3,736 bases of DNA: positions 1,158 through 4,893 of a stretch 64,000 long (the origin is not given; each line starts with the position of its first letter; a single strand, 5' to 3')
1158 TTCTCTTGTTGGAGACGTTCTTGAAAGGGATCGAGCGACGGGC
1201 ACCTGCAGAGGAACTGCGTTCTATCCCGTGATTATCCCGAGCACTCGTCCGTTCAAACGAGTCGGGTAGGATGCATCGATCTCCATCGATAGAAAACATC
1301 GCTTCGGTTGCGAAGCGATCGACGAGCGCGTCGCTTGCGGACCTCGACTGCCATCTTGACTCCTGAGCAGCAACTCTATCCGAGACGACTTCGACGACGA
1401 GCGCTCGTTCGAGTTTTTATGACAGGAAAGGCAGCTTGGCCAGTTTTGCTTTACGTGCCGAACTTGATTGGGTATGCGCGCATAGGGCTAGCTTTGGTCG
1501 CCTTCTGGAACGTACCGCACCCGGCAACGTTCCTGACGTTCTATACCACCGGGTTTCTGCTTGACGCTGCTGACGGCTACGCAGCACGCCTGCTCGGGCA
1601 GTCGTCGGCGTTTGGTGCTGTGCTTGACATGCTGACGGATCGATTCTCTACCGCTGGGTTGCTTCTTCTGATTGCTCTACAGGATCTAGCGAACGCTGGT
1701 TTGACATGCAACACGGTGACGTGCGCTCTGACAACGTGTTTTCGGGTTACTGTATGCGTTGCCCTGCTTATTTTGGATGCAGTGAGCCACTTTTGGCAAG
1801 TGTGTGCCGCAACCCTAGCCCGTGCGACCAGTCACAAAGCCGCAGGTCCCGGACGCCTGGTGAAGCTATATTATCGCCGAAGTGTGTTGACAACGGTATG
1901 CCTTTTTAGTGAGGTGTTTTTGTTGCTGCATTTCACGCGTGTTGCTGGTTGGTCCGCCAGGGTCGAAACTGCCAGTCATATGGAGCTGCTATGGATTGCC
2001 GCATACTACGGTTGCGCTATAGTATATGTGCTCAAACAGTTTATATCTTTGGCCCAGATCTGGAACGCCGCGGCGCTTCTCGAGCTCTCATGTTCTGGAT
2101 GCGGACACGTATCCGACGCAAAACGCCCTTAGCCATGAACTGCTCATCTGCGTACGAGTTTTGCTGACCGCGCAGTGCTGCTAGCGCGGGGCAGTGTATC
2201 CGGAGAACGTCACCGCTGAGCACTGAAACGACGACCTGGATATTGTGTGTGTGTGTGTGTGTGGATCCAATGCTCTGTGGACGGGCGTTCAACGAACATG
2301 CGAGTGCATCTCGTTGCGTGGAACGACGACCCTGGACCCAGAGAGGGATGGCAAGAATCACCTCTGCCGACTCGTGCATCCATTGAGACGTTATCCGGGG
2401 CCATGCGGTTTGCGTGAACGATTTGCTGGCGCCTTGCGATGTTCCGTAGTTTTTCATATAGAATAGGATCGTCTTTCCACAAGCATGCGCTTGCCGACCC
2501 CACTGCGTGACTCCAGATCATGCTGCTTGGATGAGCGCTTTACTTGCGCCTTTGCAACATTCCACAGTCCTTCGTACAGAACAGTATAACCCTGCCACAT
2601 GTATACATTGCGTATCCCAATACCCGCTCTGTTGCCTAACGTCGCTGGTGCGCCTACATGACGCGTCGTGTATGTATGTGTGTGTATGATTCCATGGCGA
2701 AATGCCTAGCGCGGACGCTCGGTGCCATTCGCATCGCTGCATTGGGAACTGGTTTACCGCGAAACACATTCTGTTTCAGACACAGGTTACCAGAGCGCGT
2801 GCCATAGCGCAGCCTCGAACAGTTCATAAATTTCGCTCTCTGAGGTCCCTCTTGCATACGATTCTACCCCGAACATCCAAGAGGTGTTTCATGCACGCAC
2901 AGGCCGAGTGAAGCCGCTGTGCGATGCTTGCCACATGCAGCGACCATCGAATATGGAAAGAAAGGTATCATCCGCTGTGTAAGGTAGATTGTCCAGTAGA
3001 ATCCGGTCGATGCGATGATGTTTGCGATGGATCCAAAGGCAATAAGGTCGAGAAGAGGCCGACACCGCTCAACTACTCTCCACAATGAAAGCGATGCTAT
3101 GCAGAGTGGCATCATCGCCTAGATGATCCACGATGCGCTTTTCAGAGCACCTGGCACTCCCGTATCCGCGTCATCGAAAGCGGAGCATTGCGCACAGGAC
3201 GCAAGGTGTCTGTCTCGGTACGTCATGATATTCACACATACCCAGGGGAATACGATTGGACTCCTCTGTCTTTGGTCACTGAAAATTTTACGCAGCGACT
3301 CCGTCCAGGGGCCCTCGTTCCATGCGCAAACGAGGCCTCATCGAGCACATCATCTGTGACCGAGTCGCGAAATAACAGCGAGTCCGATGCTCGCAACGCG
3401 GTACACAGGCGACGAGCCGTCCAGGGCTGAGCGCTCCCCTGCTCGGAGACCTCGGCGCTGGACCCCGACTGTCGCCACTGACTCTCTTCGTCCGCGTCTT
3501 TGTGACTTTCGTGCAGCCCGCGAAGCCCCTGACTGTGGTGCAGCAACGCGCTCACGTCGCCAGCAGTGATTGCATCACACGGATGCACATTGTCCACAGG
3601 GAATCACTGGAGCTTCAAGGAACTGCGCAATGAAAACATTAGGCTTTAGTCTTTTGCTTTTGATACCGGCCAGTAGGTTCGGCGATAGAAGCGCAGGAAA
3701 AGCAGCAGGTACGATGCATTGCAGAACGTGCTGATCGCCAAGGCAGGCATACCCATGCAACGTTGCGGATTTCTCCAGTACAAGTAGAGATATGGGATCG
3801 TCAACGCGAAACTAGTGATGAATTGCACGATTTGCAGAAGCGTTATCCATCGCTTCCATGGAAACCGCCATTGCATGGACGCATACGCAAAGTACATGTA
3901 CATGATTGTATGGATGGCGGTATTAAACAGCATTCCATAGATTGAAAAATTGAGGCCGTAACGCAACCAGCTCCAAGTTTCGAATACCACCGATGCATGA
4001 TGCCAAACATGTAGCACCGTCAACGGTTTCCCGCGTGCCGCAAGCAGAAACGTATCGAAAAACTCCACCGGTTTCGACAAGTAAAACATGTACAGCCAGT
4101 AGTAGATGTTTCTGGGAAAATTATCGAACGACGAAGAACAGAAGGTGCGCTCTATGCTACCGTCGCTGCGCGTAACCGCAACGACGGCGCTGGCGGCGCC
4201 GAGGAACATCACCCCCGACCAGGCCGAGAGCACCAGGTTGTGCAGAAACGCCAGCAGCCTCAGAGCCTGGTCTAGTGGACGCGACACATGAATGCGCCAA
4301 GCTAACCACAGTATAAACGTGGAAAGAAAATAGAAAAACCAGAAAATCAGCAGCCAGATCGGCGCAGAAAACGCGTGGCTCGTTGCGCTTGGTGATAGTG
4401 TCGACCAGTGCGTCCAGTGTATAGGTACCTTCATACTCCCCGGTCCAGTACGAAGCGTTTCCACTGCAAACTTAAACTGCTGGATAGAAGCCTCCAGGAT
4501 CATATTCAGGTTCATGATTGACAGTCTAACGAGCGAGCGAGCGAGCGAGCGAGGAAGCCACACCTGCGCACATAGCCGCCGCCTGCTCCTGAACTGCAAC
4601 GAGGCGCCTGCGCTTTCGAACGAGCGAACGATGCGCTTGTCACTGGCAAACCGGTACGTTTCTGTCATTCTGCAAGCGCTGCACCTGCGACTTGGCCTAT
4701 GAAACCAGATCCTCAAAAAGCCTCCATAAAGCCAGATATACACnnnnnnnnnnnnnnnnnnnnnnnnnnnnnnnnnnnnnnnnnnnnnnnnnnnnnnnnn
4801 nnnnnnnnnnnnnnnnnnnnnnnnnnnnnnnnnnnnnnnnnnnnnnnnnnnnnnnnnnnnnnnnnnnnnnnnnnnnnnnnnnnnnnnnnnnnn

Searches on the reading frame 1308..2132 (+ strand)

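Call 72: search_protein_families(library=pfam, proteins=[window:1308-2132:+], max_evalue=0.001)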
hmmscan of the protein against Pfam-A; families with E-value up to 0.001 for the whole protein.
window:1308-2132:+ (274 aa): 1 family
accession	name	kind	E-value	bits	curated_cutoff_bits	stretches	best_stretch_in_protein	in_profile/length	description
PF01066.26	CDP-OH_P_transf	-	1.4e-10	42.2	22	1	49-156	2-108/152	CDP-alcohol phosphatidyltransferase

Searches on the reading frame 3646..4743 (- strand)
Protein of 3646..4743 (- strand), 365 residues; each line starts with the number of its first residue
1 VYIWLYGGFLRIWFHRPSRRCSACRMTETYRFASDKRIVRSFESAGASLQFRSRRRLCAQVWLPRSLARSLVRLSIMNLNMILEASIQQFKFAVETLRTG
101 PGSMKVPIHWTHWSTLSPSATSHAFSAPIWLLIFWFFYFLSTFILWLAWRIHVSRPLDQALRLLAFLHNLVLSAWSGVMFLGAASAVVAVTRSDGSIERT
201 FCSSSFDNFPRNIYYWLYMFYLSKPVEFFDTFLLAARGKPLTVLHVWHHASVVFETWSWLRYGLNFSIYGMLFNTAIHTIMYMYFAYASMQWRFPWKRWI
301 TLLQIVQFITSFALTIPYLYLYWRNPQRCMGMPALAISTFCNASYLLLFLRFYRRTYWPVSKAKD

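Call 72: search_protein_families(library=pfam, proteins=[window:3646-4743:-], max_evalue=0.001)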
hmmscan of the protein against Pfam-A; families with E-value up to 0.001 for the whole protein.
window:3646-4743:- (365 aa): 1 family
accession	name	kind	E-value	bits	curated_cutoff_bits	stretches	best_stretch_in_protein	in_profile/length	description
PF01151.23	ELO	-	1.5e-48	165.9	27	1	126-362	4-239/242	GNS1/SUR4 family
